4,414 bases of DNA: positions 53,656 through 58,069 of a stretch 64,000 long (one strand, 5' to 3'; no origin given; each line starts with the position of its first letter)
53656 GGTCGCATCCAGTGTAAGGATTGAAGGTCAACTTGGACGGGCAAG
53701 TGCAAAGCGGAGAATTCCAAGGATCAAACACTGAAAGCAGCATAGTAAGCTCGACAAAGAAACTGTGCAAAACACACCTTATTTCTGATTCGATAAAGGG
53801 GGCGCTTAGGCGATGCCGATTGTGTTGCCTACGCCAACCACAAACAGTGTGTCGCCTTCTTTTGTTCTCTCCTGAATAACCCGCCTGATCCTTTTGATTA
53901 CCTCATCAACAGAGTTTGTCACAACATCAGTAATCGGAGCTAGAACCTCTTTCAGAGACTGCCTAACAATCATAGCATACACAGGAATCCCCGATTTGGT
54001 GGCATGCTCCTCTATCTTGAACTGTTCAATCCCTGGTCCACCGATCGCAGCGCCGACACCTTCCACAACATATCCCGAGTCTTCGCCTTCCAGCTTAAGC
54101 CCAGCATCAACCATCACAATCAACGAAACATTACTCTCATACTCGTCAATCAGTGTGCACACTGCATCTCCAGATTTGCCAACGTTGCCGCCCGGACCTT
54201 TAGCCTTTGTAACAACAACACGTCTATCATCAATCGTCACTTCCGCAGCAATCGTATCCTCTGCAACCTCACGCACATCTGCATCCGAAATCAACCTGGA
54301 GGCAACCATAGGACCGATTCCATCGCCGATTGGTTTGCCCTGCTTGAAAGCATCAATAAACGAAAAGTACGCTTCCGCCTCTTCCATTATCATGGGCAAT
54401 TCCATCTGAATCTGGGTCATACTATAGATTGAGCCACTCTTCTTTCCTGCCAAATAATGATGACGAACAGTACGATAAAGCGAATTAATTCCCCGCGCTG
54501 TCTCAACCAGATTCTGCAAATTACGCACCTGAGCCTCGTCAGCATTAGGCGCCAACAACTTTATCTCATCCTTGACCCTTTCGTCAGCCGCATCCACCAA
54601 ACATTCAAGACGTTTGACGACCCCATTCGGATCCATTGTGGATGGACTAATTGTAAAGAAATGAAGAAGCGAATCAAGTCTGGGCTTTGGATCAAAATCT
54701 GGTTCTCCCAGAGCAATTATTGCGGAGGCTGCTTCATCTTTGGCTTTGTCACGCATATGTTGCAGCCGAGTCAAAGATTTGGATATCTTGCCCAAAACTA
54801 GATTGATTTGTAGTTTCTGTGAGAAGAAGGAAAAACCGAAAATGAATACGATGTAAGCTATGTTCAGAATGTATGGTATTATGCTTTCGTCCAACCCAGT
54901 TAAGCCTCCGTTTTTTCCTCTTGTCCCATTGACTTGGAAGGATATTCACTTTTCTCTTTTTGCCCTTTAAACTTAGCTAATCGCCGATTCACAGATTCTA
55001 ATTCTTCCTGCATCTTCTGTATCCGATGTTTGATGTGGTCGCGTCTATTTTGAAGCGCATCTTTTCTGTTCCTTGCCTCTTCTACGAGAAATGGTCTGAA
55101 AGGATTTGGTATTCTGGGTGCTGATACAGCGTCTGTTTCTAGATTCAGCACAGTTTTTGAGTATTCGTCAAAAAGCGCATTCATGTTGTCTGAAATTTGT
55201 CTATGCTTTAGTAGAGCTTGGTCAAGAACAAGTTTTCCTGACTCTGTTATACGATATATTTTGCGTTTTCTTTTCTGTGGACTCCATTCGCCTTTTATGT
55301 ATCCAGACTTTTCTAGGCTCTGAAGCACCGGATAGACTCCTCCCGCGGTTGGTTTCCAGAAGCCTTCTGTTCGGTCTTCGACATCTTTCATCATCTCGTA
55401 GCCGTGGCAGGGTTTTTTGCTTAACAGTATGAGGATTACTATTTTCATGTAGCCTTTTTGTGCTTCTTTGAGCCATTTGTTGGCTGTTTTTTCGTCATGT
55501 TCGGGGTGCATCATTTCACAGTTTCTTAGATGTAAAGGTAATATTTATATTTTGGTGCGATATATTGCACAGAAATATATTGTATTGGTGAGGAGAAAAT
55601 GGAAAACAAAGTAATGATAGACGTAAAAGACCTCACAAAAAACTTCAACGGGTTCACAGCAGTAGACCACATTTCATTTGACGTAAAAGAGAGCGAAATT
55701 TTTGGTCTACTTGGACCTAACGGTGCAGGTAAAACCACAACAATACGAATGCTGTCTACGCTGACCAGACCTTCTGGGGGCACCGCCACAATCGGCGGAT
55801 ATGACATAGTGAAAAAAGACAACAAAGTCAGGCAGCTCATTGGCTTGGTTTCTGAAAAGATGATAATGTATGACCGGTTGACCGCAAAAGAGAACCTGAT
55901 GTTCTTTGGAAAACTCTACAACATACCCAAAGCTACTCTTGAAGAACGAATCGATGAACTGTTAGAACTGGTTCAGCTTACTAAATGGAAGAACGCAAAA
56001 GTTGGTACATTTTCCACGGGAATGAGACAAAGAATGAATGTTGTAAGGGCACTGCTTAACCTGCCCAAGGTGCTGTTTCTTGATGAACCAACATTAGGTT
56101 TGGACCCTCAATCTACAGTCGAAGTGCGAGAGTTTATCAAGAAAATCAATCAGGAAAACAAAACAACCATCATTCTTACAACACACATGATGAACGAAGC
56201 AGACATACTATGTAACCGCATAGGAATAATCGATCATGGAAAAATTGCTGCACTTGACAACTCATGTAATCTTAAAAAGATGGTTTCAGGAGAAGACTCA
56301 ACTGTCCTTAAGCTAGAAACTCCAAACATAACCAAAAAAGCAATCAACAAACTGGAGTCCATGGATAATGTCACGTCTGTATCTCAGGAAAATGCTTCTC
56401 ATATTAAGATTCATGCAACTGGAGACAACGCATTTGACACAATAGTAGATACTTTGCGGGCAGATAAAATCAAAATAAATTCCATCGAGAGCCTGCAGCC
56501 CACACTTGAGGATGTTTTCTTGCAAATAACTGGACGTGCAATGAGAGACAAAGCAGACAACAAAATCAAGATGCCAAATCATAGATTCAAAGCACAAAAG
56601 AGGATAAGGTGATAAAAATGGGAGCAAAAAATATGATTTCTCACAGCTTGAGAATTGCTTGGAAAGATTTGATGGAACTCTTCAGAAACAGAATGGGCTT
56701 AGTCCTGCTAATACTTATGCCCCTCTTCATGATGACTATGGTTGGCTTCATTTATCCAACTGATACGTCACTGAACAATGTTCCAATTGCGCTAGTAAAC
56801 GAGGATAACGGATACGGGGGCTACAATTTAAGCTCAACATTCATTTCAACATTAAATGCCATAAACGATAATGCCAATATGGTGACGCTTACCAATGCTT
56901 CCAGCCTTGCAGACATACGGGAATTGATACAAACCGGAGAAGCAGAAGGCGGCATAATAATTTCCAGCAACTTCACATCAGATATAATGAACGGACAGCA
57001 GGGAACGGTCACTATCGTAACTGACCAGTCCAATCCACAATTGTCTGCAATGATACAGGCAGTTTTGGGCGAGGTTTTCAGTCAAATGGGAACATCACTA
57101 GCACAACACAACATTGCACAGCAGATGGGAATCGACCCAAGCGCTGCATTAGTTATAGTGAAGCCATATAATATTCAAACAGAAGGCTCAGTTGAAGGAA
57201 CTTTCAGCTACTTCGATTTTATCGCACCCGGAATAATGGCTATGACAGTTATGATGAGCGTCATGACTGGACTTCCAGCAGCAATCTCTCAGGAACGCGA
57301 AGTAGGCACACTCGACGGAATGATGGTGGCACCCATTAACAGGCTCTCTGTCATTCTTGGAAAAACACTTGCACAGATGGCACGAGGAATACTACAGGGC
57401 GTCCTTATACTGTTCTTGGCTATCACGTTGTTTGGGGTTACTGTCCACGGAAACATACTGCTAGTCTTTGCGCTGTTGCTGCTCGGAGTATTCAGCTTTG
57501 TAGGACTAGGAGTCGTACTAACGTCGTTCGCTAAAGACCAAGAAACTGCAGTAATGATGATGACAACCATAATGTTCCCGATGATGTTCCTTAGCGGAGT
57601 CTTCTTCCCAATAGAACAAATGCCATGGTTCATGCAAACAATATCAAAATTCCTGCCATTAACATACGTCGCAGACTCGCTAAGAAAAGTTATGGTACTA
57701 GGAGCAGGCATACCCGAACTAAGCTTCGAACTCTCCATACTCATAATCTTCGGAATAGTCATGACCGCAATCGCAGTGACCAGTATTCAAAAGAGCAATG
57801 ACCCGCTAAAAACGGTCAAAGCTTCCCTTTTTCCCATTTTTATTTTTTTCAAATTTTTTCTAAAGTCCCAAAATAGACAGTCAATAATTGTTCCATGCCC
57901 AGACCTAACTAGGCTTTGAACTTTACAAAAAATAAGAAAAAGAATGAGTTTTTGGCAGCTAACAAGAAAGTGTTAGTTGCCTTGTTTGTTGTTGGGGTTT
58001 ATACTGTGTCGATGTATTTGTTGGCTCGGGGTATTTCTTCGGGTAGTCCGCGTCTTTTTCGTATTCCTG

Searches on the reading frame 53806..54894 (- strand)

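Call 13: search_protein_families(library=pfam, proteins=[window:53806-54894:-], max_evalue=0.001)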
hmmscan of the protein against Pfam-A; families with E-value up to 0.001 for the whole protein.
window:53806-54894:- (362 aa): 2 families
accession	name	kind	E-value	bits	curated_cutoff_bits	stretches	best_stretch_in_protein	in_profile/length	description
PF23542.1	DUF1512_C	-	5e-59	199.6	25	1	189-362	1-175/175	Domain of unknown function (DUF1512) C-terminal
PF07431.17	DUF1512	-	7.6e-47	159.7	25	1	9-185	2-177/177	Protein of unknown function (DUF1512) N-terminal domain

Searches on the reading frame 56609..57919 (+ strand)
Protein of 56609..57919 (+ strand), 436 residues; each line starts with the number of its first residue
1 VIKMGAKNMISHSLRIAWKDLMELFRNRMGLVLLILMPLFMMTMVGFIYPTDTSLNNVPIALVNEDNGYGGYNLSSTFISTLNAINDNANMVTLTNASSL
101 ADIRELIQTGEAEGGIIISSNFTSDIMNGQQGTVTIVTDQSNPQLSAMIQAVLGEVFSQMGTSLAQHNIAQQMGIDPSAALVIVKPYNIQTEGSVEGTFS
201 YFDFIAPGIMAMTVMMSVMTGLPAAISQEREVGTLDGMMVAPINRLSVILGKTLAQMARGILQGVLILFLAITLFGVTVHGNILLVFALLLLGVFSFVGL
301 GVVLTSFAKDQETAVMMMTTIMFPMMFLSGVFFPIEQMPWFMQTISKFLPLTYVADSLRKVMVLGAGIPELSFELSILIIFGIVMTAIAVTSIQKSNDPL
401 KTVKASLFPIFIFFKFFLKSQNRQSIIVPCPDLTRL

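Call 13: search_protein_families(library=pfam, proteins=[window:56609-57919:+], max_evalue=0.001)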
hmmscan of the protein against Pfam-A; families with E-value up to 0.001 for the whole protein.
window:56609-57919:+ (436 aa): 5 families
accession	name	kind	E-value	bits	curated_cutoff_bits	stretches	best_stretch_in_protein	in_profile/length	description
PF12698.13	ABC2_membrane_3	-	1.1e-53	183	31.6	1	31-390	4-346/347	ABC-2 family transporter protein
PF01061.29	ABC2_membrane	-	2e-31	109.6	26.9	1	148-362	30-210/211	ABC-2 type transporter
PF12679.13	ABC2_membrane_2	-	7.7e-13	48.8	27.2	1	15-368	2-219/283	ABC-2 family transporter protein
PF03379.19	CcmB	-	9e-06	25.7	24.9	1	204-326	46-167/215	CcmB protein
PF12051.14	DUF3533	-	0.00017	21.1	27.6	0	31-386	3-379/380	Protein of unknown function (DUF3533)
